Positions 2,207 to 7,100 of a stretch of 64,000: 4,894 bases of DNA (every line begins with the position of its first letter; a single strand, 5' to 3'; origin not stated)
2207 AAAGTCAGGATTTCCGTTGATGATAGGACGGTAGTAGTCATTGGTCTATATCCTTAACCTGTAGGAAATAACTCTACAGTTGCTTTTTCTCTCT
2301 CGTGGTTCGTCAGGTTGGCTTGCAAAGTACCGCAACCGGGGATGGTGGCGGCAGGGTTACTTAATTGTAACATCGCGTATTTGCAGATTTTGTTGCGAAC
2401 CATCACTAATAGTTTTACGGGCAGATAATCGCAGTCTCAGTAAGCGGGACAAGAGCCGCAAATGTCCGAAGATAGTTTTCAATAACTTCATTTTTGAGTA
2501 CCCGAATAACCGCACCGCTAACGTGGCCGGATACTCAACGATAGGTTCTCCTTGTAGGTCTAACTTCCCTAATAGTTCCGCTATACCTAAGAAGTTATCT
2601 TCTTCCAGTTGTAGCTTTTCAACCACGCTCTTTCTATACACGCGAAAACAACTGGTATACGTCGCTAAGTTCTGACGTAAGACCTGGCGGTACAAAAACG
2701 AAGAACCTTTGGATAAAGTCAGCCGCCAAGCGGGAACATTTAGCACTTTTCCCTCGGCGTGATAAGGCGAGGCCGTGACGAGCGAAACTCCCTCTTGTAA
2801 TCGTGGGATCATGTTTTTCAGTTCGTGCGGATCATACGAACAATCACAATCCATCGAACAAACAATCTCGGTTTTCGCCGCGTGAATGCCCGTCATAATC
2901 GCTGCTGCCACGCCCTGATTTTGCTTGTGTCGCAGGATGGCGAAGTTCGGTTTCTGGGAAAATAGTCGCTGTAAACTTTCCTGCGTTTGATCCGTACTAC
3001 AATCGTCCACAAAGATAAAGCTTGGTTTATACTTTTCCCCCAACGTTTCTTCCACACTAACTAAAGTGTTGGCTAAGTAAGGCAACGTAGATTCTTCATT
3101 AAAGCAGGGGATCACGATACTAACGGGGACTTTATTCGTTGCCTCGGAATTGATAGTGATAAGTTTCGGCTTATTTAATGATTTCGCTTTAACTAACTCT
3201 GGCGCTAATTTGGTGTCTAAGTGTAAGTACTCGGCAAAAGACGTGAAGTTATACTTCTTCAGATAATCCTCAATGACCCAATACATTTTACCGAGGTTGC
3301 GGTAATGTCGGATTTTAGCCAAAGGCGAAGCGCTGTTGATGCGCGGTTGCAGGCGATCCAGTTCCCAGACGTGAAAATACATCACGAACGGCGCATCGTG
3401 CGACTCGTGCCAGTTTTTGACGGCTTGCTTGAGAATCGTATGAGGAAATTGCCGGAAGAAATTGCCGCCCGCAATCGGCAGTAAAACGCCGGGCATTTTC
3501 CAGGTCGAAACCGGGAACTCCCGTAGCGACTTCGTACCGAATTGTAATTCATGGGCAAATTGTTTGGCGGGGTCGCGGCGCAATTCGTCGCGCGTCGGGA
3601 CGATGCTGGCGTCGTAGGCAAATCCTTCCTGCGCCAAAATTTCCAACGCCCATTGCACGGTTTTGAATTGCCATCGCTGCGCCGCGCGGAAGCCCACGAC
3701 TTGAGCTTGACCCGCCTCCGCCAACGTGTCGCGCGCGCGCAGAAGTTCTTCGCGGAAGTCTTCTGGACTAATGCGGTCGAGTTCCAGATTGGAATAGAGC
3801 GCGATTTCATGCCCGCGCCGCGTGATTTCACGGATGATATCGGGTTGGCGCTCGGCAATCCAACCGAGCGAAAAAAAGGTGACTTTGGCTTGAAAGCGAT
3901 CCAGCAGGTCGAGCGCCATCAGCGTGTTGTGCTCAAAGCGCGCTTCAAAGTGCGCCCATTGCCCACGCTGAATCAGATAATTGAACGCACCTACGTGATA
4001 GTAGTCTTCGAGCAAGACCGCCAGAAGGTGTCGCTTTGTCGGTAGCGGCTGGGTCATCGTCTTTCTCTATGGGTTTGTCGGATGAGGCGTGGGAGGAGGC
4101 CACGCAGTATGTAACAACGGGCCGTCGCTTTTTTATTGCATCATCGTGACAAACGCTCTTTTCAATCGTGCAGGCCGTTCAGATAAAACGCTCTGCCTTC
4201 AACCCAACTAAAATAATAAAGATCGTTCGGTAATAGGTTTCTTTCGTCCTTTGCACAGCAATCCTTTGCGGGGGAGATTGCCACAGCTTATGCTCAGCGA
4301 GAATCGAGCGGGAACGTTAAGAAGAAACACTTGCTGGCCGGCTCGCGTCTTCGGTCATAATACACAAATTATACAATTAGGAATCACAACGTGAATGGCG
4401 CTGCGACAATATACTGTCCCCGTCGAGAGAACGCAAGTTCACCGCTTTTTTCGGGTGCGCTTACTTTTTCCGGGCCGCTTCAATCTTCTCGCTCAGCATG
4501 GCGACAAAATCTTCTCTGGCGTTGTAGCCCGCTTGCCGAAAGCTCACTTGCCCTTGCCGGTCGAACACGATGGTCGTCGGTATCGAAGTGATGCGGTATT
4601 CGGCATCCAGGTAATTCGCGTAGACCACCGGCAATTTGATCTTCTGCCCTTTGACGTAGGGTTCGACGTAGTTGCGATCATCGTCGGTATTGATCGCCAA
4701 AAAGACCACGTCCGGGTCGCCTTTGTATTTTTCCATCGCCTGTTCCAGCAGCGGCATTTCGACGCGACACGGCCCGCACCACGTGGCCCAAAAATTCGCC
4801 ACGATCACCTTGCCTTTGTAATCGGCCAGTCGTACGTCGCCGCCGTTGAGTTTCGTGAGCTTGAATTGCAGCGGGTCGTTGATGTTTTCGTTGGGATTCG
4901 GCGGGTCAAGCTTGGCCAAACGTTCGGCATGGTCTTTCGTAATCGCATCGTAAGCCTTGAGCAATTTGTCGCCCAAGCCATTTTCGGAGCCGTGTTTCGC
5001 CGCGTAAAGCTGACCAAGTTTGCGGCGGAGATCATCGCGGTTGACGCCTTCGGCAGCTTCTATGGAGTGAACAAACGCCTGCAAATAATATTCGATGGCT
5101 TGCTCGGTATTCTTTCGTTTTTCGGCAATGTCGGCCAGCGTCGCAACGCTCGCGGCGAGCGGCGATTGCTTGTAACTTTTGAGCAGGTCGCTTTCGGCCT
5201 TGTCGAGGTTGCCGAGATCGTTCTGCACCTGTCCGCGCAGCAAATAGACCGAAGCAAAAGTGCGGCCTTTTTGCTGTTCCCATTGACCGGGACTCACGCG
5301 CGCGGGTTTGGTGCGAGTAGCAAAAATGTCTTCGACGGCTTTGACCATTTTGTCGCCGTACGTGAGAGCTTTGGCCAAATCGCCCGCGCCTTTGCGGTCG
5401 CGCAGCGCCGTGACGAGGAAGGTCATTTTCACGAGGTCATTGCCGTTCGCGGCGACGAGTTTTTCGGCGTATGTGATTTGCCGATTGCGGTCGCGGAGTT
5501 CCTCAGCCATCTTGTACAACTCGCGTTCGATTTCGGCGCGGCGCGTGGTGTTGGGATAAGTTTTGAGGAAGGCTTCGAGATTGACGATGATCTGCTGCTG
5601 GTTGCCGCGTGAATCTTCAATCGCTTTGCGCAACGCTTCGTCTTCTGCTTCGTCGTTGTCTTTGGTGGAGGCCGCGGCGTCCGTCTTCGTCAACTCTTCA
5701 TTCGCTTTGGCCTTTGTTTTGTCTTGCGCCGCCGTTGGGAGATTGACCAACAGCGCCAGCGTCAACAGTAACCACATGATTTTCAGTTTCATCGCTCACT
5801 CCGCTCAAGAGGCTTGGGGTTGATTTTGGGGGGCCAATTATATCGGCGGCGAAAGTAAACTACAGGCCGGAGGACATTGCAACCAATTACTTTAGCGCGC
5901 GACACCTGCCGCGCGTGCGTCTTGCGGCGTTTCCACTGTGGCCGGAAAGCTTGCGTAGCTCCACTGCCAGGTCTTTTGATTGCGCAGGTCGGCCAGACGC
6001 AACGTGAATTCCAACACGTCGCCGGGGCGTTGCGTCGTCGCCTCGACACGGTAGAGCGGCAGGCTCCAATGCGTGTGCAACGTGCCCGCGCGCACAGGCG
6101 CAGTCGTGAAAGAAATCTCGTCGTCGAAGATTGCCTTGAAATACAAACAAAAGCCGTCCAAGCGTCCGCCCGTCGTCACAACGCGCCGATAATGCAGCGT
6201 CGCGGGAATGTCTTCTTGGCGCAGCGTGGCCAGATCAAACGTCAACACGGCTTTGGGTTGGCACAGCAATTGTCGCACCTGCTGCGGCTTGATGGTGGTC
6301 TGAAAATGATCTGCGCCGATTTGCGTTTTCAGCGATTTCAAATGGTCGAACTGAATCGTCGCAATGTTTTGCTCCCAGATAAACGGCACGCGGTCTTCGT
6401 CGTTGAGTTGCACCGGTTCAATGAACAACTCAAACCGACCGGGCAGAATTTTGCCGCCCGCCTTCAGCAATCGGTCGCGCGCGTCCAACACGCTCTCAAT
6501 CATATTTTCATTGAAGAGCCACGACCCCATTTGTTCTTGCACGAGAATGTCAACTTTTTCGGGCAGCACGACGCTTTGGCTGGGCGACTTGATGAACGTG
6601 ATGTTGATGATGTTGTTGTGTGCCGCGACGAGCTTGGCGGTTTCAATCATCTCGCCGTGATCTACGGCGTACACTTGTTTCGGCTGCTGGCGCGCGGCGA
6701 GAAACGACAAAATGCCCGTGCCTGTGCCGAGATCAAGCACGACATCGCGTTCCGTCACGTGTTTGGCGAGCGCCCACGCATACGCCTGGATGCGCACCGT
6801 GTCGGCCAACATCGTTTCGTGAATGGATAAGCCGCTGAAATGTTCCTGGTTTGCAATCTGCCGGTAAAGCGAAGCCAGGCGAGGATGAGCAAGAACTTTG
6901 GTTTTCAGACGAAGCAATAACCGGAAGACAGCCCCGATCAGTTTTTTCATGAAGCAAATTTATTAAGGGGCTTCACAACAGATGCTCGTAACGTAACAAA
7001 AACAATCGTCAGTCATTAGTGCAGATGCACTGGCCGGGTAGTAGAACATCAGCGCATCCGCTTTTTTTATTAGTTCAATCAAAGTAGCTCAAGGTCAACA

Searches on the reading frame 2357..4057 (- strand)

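Call 68: search_protein_families(library=pfam, proteins=[window:2357-4057:-], max_evalue=0.001)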
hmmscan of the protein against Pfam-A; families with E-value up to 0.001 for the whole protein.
window:2357-4057:- (566 aa): 6 families
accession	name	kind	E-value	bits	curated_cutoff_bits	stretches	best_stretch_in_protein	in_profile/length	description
PF00535.33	Glycos_transf_2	-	6.3e-34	117.8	23.3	1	313-482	1-167/168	Glycosyl transferase family 2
PF11959.13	DUF3473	-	2.2e-30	105.7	29.6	1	150-278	1-129/130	Domain of unknown function (DUF3473)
PF01522.26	Polysacc_deac_1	-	3.8e-12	46.7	23.1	1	42-127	18-105/124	Polysaccharide deacetylase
PF13641.12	Glyco_tranf_2_3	-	7.7e-07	29.8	27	1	312-439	3-131/230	Glycosyltransferase like family 2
PF10111.15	Glyco_tranf_2_2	-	1.6e-06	28.3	27.3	1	313-417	1-103/276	Glycosyltransferase like family 2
PF13506.12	Glyco_transf_21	-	1.7e-05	24.8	21.7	1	386-451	21-87/174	Glycosyl transferase family 21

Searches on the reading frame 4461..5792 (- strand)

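Call 68: search_protein_families(library=pfam, proteins=[window:4461-5792:-], max_evalue=0.001)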
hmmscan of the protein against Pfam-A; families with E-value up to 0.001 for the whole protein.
window:4461-5792:- (443 aa): 9 families
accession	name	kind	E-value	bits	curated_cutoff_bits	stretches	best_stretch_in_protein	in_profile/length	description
PF00578.27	AhpC-TSA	-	1.8e-16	60.7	26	1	309-417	7-122/124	AhpC/TSA family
PF08534.16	Redoxin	-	2.4e-16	60.3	26.6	1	310-426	9-138/148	Redoxin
PF13905.12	Thioredoxin_8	-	9.9e-13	48.7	27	1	327-416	1-94/94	Thioredoxin-like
PF00085.26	Thioredoxin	-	7.1e-12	45.7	23.5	1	327-377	18-66/103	Thioredoxin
PF13098.12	Thioredoxin_2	-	2.2e-07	31.6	27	1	326-433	4-104/104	Thioredoxin-like domain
PF00515.34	TPR_1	-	2.4e-05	24.4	27.8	0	219-239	7-27/34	Tetratricopeptide repeat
PF13181.12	TPR_8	-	0.00011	22.5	25.7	0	180-210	1-31/34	Tetratricopeptide repeat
PF13424.12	TPR_12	-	0.00016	22.3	30.1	0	214-265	3-57/77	Tetratricopeptide repeat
PF13428.12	TPR_14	-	0.00045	21.1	23.5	0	182-215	3-36/44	Tetratricopeptide repeat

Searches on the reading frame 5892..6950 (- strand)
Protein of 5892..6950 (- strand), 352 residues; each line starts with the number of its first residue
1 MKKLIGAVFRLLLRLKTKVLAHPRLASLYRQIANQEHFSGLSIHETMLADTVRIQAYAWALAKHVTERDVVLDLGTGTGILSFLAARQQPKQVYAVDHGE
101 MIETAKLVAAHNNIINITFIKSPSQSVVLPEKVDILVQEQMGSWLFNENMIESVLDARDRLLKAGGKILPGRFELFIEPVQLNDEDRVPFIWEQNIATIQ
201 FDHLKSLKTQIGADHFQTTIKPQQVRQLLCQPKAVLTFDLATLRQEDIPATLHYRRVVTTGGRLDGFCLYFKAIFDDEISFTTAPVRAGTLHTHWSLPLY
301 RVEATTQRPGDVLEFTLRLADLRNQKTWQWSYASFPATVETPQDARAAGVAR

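Call 68: search_protein_families(library=pfam, proteins=[window:5892-6950:-], max_evalue=0.001)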
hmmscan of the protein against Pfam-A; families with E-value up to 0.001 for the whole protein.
window:5892-6950:- (352 aa): 8 families
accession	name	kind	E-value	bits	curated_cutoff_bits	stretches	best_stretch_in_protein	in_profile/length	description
PF13649.12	Methyltransf_25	-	6.4e-10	40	27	1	71-166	1-97/97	Methyltransferase domain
PF22528.1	PRMT_C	-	2.5e-09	37.8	27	1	174-306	4-129/164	Arginine methyltransferase oligomerization subdomain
PF13847.12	Methyltransf_31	-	8e-09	35.8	27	1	69-169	5-108/145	Methyltransferase domain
PF06325.19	PrmA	-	3.6e-08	33.7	22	1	60-138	154-232/296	Ribosomal protein L11 methyltransferase (PrmA)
PF08241.18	Methyltransf_11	-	1.2e-07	32.6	21.2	1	72-168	1-93/95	Methyltransferase domain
PF05175.20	MTS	-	6.4e-06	26.4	23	1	61-138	23-104/170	Methyltransferase small domain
PF01728.25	FtsJ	-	0.00071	20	24.1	0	65-137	19-96/181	FtsJ-like methyltransferase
PF08242.18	Methyltransf_12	-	0.00095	20.3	30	0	72-168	1-98/98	Methyltransferase domain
